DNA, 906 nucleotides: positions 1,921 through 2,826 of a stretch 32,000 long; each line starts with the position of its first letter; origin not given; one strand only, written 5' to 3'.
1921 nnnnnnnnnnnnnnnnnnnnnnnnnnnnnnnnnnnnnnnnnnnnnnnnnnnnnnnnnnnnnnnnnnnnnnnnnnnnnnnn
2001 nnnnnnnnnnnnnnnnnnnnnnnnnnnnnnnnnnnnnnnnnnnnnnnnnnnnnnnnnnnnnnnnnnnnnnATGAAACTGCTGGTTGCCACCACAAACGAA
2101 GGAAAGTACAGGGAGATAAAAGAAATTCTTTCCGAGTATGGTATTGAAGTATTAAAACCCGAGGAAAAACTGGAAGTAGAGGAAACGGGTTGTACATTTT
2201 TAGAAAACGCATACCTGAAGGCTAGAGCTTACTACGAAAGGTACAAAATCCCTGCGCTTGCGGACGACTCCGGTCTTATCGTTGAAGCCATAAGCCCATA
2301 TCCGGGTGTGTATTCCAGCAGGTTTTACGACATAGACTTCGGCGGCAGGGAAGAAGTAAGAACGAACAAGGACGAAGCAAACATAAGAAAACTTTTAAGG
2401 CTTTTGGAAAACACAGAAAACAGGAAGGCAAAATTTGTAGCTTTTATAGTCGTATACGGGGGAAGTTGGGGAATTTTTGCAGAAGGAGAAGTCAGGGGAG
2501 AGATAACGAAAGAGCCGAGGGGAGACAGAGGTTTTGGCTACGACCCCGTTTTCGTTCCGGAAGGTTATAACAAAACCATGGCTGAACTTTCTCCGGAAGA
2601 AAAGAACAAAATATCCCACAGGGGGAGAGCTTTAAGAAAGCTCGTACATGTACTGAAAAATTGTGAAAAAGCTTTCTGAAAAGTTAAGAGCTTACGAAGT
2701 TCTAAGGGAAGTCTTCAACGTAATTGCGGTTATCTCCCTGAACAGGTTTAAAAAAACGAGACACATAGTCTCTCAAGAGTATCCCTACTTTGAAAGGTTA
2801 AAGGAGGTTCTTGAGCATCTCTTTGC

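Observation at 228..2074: Translationally coupled bacterial eRF1/Pelota-like protein (GGQ degraded to GGA) plus NYN RNase: candidate ribosome-directed surveillance or defence module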

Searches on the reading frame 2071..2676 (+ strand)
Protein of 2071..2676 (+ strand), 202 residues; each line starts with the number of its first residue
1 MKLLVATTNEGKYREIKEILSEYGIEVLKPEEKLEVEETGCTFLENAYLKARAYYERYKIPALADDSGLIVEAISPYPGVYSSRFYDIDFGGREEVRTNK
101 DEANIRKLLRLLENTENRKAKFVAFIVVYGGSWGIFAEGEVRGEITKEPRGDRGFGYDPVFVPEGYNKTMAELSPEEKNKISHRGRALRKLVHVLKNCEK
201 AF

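Call 3: search_protein_families(library=pfam, proteins=[window:2071-2676:+], max_evalue=0.1)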
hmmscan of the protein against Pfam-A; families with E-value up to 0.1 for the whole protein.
window:2071-2676:+ (202 aa): 2 families
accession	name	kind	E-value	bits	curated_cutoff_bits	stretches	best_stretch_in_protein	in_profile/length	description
PF01725.21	Ham1p_like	-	2.3e-62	210.6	22.5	1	3-193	1-185/186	Ham1 family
PF24643.1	DUF7637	-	0.077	13.5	27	0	13-42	31-60/112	Domain of unknown function (DUF7637)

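Call 4: search_protein_families(library=ncbifam, proteins=[window:2071-2676:+], max_evalue=0.1)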
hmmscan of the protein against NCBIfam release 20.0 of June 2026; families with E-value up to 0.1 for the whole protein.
window:2071-2676:+ (202 aa): 8 families
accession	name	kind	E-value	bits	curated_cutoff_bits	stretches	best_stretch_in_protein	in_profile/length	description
NF011399.0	PRK14824.1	subfamily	6e-108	358.9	267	1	1-200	3-205/206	putative deoxyribonucleotide triphosphate pyrophosphatase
TIGR00042.1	TIGR00042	equivalog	4.9e-59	198.8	145.35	1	2-195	1-183/184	RdgB/HAM1 family non-canonical purine NTP pyrophosphatase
NF011397.0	PRK14822.1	equivalog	1.7e-58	197.2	234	1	2-199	3-197/201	XTP/dITP diphosphatase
NF011398.0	PRK14823.1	equivalog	2.8e-51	174.1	272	1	1-197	1-190/191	non-canonical purine NTP diphosphatase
NF011396.0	PRK14821.1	equivalog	1e-44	152.3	203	1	1-197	1-182/185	XTP/dITP diphosphatase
NF011401.0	PRK14826.1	equivalog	2.6e-42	144.8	268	1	2-198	10-219/226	putative deoxyribonucleotide triphosphate pyrophosphatase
NF002698.0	PRK02491.1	equivalog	4.7e-39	134.3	301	1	3-196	130-321/328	nucleoside-triphosphate diphosphatase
NF011400.0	PRK14825.1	equivalog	1.3e-32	113.2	246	1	3-195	4-194/199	putative deoxyribonucleotide triphosphate pyrophosphatase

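Call 34: search_protein_families(library=padloc, proteins=[window:2071-2676:+], max_evalue=0.01)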
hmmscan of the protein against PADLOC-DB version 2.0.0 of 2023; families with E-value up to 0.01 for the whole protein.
window:2071-2676:+ (202 aa): 0 families
